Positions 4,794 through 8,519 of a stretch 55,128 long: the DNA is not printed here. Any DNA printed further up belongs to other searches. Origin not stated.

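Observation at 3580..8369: fdxA-bolA-grxD-giant NfnBA/SudAB-like fusion oxidoreductase cluster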

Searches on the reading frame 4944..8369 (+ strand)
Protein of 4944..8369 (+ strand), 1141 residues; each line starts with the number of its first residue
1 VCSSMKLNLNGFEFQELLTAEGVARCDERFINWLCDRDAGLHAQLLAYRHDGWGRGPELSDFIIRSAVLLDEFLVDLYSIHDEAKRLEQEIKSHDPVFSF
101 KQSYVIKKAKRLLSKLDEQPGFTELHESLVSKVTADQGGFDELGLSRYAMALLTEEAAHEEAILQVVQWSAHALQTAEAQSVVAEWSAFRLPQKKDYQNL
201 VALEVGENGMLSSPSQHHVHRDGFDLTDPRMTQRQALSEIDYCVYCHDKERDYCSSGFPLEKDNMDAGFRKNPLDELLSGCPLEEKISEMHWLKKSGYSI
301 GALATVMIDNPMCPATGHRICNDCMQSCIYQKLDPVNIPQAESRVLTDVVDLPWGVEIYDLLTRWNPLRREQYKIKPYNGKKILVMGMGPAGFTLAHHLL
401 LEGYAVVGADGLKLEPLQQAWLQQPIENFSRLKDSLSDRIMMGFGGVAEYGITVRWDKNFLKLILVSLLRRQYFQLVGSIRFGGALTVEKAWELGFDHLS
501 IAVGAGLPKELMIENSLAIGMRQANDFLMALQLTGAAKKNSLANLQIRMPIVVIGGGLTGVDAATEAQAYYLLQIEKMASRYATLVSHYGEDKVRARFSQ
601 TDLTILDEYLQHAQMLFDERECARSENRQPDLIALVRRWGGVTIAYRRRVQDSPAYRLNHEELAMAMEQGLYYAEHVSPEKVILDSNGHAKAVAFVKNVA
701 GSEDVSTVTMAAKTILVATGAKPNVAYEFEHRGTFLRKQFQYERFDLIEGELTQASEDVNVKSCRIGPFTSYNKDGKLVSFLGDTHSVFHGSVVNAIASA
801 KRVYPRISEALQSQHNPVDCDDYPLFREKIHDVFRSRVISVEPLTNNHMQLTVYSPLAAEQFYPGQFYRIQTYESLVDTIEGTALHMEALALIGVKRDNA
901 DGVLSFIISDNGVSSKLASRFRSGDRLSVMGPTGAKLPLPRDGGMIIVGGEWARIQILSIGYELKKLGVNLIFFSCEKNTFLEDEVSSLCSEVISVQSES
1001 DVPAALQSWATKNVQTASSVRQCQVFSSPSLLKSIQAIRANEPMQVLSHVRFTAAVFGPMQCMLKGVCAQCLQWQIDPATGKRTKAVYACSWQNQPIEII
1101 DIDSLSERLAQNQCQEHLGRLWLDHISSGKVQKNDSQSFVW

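Call 3: search_protein_families(library=pfam, proteins=[window:4944-8369:+], max_evalue=0.01)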
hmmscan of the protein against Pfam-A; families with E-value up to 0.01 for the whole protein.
window:4944-8369:+ (1141 aa): 2 families
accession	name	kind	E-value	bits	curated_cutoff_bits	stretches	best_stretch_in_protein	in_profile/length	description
PF07992.20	Pyr_redox_2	-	6e-11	42.7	26.1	1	382-569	2-163/291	Pyridine nucleotide-disulphide oxidoreductase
PF14691.11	Fer4_20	-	0.00094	19.4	25.8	0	279-343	34-102/113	Dihydroprymidine dehydrogenase domain II, 4Fe-4S cluster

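Call 4: search_protein_families(library=ncbifam, proteins=[window:4944-8369:+], max_evalue=0.01)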
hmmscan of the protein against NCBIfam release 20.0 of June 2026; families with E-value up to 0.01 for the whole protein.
window:4944-8369:+ (1141 aa): 18 families
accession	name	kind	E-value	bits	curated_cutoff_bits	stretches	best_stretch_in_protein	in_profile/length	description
NF005128.0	PRK06567.1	equivalog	2.1e-187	625.1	1072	2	5-973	1-923/1031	putative bifunctional glutamate synthase subunit beta/2-polyprenylphenol hydroxylase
NF009414.0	PRK12778.1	equivalog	8.1e-27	93.8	1103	3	444-568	466-590/752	bifunctional dihydroorotate dehydrogenase B NAD binding subunit/NADPH-dependent glutamate synthase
TIGR01316.1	gltA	equivalog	6.8e-22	77.9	471.75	3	445-568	169-292/449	NADPH-dependent glutamate synthase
NF009410.0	PRK12771.1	subfamily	1.4e-19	70.1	516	2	444-720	173-379/566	NAD(P)-binding protein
NF009415.0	PRK12779.1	equivalog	4.4e-17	61.3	1519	1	444-568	341-467/944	putative bifunctional glutamate synthase subunit beta/2-polyprenylphenol hydroxylase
NF009409.0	PRK12770.1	subfamily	4.7e-13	48.9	343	1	496-574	120-199/360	putative glutamate synthase subunit beta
TIGR01317.1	GOGAT_sm_gam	subfamily_domain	1.4e-09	37.3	447.7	1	444-567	178-302/485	glutamate synthase small subunit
NF009454.0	PRK12814.1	equivalog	1.6e-08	33.4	916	1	375-568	188-343/657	putative NADPH-dependent glutamate synthase small subunit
NF004862.0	PRK06222.1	subfamily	1.9e-08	34.2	220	1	837-1000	3-159/281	sulfide/dihydroorotate dehydrogenase-like FAD/NAD-binding protein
TIGR03315.1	Se_ygfK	equivalog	3e-08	31.6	835.3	0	279-406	449-563/1012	putative selenate reductase subunit YgfK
NF009413.0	PRK12775.1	equivalog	4.7e-08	31.3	1895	1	444-564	465-587/1006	putative trifunctional 2-polyprenylphenol hydroxylase/glutamate synthase subunit beta/ferritin domain-containing protein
TIGR01318.1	gltD_gamma_fam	subfamily_domain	2.1e-05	23.3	482.95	0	641-705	308-369/467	glutamate synthase, small subunit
NF000799.0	PRK00054.1-4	equivalog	0.00016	20.8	314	1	838-995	9-164/258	dihydroorotate dehydrogenase electron transfer subunit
NF009408.0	PRK12769.1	equivalog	0.00018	19.8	1003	0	641-706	494-556/659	formate-dependent uric acid utilization protein AegA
NF010590.0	PRK13984.1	equivalog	0.00096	17.4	946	0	377-406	285-314/611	putative oxidoreductase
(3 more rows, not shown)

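Call 5: find_homologous_proteins(query=window:4944-8369:+, max_evalue=0.00001)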
Query window:4944-8369:+ (1141 aa): 8000 proteins with E <= 0.00001 among 8000 candidates; the best 120 are listed.
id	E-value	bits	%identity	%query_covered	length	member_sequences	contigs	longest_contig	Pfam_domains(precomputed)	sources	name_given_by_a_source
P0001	0.0e+0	2537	97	100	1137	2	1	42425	PF27156.1,PF07992.21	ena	-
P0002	0.0e+0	2092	79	100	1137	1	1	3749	PF27156.1,PF07992.21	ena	-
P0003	0.0e+0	1677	65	98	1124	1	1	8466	PF27156.1,PF07992.21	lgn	-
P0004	0.0e+0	1638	63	98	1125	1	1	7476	PF27156.1,PF07992.21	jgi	jgi:NADPH-dependent glutamate synthase beta subunit-like oxidoreductase/NAD(P)H-flavin reductase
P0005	0.0e+0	1499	58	98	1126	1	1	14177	PF27156.1,PF07992.21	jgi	jgi:NADPH-dependent glutamate synthase beta subunit-like oxidoreductase/NAD(P)H-flavin reductase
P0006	0.0e+0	1438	57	98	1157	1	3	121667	PF27156.1,PF07992.21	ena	-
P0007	0.0e+0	1374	56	98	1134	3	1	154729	PF27156.1,PF07992.21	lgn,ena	-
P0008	0.0e+0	1351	55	98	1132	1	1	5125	PF27156.1,PF07992.21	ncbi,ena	-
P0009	0.0e+0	1345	54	98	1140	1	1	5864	PF27156.1,PF07992.21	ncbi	-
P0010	0.0e+0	1337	54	98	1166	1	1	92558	PF27156.1,PF07992.21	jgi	jgi:NADPH-dependent glutamate synthase beta subunit-like oxidoreductase/NAD(P)H-flavin reductase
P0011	0.0e+0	1318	53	98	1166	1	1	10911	PF27156.1,PF07992.21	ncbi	-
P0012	0.0e+0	1316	54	99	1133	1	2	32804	PF27156.1,PF07992.21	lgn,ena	-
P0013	0.0e+0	1303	53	99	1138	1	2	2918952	PF27156.1,PF07992.21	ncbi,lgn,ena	-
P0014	0.0e+0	1301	51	98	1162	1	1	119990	PF27156.1,PF07992.21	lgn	-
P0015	0.0e+0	1301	51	99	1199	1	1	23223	PF27156.1,PF07992.21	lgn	-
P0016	0.0e+0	1295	52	98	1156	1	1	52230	PF27156.1,PF07992.21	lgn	-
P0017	0.0e+0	1295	51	98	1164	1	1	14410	PF27156.1,PF07992.21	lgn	-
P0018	0.0e+0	1287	51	98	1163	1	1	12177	PF27156.1,PF07992.21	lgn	-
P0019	0.0e+0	1287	50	98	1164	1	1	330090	PF27156.1,PF07992.21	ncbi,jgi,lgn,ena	jgi:NADPH-dependent glutamate synthase beta subunit-like oxidoreductase/NAD(P)H-flavin reductase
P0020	0.0e+0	1281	51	98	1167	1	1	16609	PF14691.12,PF27156.1,PF07992.21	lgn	-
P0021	0.0e+0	1279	53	98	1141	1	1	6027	PF27156.1,PF07992.21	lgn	-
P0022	0.0e+0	1279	52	98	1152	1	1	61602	PF27156.1,PF07992.21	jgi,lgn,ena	-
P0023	0.0e+0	1279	51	98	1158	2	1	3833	PF27156.1,PF07992.21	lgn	-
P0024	0.0e+0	1279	51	98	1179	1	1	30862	PF27156.1,PF07992.21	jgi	jgi:NADPH-dependent glutamate synthase beta subunit-like oxidoreductase/NAD(P)H-flavin reductase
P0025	0.0e+0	1278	51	99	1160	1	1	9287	PF27156.1,PF07992.21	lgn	-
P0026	0.0e+0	1277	50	98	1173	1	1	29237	PF27156.1,PF07992.21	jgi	-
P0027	0.0e+0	1274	52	99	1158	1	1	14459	PF27156.1,PF07992.21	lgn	-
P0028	0.0e+0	1273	52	98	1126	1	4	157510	PF27156.1,PF07992.21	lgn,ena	-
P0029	0.0e+0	1272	51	99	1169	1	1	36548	PF27156.1,PF07992.21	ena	-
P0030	0.0e+0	1272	51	98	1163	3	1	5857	PF27156.1,PF07992.21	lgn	-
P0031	0.0e+0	1272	51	99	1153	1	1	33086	PF27156.1,PF07992.21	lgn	-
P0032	0.0e+0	1268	51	98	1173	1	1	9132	PF27156.1,PF07992.21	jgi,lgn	jgi:NADPH-dependent glutamate synthase beta subunit-like oxidoreductase/NAD(P)H-flavin reductase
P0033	0.0e+0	1268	51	99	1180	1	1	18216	PF27156.1,PF07992.21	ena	-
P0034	0.0e+0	1267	50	98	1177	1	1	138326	PF27156.1,PF07992.21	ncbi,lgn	-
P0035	0.0e+0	1267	51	98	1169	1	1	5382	PF27156.1,PF07992.21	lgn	-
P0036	0.0e+0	1267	51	99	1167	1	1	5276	PF27156.1,PF07992.21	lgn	-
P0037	0.0e+0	1267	50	98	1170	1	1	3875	PF27156.1,PF07992.21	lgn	-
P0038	0.0e+0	1267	51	98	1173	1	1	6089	PF27156.1,PF07992.21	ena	-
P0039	0.0e+0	1267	52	99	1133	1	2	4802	PF27156.1,PF07992.21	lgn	-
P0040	0.0e+0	1267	51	98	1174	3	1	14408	PF27156.1,PF07992.21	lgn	-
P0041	0.0e+0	1266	51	99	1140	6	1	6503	PF27156.1,PF07992.21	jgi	-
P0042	0.0e+0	1266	50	99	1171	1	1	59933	PF27156.1,PF07992.21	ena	-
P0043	0.0e+0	1265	53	99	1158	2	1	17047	PF27156.1,PF07992.21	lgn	-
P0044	0.0e+0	1265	51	99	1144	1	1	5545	PF27156.1,PF07992.21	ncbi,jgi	jgi:NADPH-dependent glutamate synthase beta subunit-like oxidoreductase/NAD(P)H-flavin reductase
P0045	0.0e+0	1265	52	98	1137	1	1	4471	PF27156.1,PF07992.21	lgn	-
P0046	0.0e+0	1264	52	98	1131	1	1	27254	PF27156.1,PF07992.21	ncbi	-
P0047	0.0e+0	1261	50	98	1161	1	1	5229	PF14691.12,PF27156.1,PF07992.21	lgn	-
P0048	0.0e+0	1260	52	98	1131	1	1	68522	PF27156.1,PF07992.21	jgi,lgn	-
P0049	0.0e+0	1260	51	99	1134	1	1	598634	PF27156.1,PF07992.21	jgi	jgi:NADPH-dependent glutamate synthase beta subunit-like oxidoreductase/NAD(P)H-flavin reductase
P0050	0.0e+0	1260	50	99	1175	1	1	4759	PF27156.1,PF07992.21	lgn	-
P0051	0.0e+0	1260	51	98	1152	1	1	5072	PF27156.1,PF07992.21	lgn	-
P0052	0.0e+0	1259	51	99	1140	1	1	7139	PF27156.1,PF07992.21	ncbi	-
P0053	0.0e+0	1257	51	99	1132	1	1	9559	PF27156.1,PF07992.21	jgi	-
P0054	0.0e+0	1256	51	98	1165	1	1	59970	PF27156.1,PF07992.21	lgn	-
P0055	0.0e+0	1255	52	99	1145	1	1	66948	PF27156.1,PF07992.21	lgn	-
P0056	0.0e+0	1253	51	98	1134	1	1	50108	PF27156.1,PF07992.21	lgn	-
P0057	0.0e+0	1252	50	99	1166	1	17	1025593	PF27156.1,PF07992.21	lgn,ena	-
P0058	0.0e+0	1252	51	99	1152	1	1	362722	PF27156.1,PF07992.21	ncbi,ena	-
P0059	0.0e+0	1252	52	99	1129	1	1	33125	PF27156.1,PF07992.21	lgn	-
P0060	0.0e+0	1251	51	98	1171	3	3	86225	PF14691.12,PF27156.1,PF07992.21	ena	-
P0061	0.0e+0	1251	52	97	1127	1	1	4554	PF27156.1,PF07992.21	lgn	-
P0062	0.0e+0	1250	51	99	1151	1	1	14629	PF27156.1,PF07992.21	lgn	-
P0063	0.0e+0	1249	49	99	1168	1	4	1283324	PF27156.1,PF07992.21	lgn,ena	-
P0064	0.0e+0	1248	50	98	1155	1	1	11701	PF27156.1,PF07992.21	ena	-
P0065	0.0e+0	1248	51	99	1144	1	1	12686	PF27156.1,PF07992.21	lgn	-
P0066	0.0e+0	1247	51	98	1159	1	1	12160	PF27156.1,PF07992.21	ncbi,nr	ncbi:MAG: FAD-dependent oxidoreductase [Gammaproteobacteria bacterium]|nr:FAD-dependent oxidoreducta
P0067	0.0e+0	1247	51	98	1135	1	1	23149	PF27156.1,PF07992.21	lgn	-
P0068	0.0e+0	1246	50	98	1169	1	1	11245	PF14691.12,PF27156.1,PF07992.21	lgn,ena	-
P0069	0.0e+0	1245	51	99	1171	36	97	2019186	PF27156.1,PF07992.21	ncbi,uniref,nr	ncbi:FAD-dependent oxidoreductase [Coxiella burnetii]|uniref:Pyridine nucleotide-disulfide oxidoredu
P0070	0.0e+0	1244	52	99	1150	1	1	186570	PF14691.12,PF27156.1,PF07992.21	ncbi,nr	ncbi:MAG: pyridine nucleotide-disulfide oxidoreductase [Gammaproteobacteria bacterium]|nr:pyridine n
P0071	0.0e+0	1244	51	98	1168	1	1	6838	PF27156.1,PF07992.21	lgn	-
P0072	0.0e+0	1244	50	99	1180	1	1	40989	PF27156.1,PF07992.21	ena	-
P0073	0.0e+0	1243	51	99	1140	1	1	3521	PF27156.1,PF07992.21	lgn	-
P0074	0.0e+0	1243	51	98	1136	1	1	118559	PF27156.1,PF07992.21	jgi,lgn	-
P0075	0.0e+0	1242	50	98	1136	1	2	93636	PF27156.1,PF07992.21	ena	-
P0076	0.0e+0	1242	51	98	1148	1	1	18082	PF27156.1,PF07992.21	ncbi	-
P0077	0.0e+0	1240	50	98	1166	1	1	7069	PF27156.1,PF07992.21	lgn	-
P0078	0.0e+0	1240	51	98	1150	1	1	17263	PF27156.1,PF07992.21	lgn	-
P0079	0.0e+0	1239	51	98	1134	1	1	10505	PF14691.12,PF27156.1,PF07992.21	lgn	-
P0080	0.0e+0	1239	49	98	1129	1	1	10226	PF14691.12,PF27156.1,PF07992.21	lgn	-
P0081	0.0e+0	1239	50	98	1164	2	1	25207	PF27156.1,PF07992.21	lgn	-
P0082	0.0e+0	1239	51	98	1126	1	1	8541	PF14691.12,PF27156.1,PF07992.21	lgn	-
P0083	0.0e+0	1239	51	99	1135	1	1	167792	PF27156.1,PF07992.21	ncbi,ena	-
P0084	0.0e+0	1239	51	98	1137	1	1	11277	PF27156.1,PF07992.21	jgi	jgi:NADPH-dependent glutamate synthase beta subunit-like oxidoreductase/NAD(P)H-flavin reductase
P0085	0.0e+0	1238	49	98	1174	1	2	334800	PF27156.1,PF07992.21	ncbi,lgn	-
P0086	0.0e+0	1236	49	98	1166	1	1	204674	PF27156.1,PF07992.21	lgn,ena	-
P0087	0.0e+0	1235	50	98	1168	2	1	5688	PF27156.1,PF07992.21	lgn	-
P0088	0.0e+0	1235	48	99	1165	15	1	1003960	PF27156.1,PF07992.21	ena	-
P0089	0.0e+0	1235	51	98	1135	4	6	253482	PF27156.1,PF07992.21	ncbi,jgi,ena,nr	ncbi:MAG TPA: FAD-dependent oxidoreductase [Coxiellaceae bacterium]|nr:FAD-dependent oxidoreductase 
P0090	0.0e+0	1234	51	99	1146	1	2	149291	PF27156.1,PF07992.21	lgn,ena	-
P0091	0.0e+0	1234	49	99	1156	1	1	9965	PF27156.1,PF07992.21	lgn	-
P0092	0.0e+0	1234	51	98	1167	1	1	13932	PF14691.12,PF27156.1,PF07992.21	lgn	-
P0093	0.0e+0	1234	50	98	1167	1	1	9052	PF27156.1,PF07992.21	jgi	jgi:NADPH-dependent glutamate synthase beta subunit-like oxidoreductase/NAD(P)H-flavin reductase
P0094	0.0e+0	1234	48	98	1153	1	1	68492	PF27156.1,PF07992.21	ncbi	-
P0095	0.0e+0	1233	52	97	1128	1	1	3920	PF27156.1,PF07992.21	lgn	-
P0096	0.0e+0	1233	49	99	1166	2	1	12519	PF27156.1,PF07992.21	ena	-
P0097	0.0e+0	1232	50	98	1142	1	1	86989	PF27156.1,PF07992.21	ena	-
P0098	0.0e+0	1232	50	98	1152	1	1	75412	PF27156.1,PF07992.21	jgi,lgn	-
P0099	0.0e+0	1232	51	98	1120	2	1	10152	PF27156.1,PF07992.21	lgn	-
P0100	0.0e+0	1232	50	99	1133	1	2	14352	PF27156.1,PF07992.21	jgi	jgi:NADPH-dependent glutamate synthase beta subunit-like oxidoreductase/NAD(P)H-flavin reductase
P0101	0.0e+0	1231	51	98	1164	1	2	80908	PF27156.1,PF07992.21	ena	-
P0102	0.0e+0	1231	51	99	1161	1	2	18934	PF27156.1,PF07992.21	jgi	-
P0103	0.0e+0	1231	49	98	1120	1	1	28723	PF27156.1,PF07992.21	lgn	-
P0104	0.0e+0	1230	51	98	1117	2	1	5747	PF27156.1,PF07992.21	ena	-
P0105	0.0e+0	1230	49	98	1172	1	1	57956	PF27156.1,PF07992.21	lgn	-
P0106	0.0e+0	1229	50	98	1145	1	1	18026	PF27156.1,PF07992.21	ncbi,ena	-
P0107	0.0e+0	1229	51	98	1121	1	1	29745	PF14691.12,PF27156.1,PF07992.21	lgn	-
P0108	0.0e+0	1229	48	98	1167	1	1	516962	PF27156.1,PF07992.21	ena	-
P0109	0.0e+0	1228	50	97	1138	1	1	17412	PF27156.1,PF07992.21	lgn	-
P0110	0.0e+0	1227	51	99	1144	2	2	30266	PF27156.1,PF07992.21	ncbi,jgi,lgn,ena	-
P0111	0.0e+0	1227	50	99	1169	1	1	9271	PF27156.1,PF07992.21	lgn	-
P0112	0.0e+0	1225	49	98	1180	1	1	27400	PF27156.1,PF07992.21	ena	-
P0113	0.0e+0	1225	51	98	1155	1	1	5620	PF27156.1,PF07992.21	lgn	-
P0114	0.0e+0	1224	50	98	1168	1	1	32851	PF27156.1,PF07992.21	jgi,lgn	-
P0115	0.0e+0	1223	52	98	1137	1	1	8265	PF27156.1,PF07992.21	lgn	-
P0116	0.0e+0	1223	50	98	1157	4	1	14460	PF27156.1,PF07992.21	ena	-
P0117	0.0e+0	1223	49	99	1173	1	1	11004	PF27156.1,PF07992.21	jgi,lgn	-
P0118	0.0e+0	1223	50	99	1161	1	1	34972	PF14691.12,PF27156.1,PF07992.21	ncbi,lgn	-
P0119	0.0e+0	1222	50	98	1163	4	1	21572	PF27156.1,PF07992.21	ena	-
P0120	0.0e+0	1222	49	98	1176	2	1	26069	PF27156.1,PF07992.21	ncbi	-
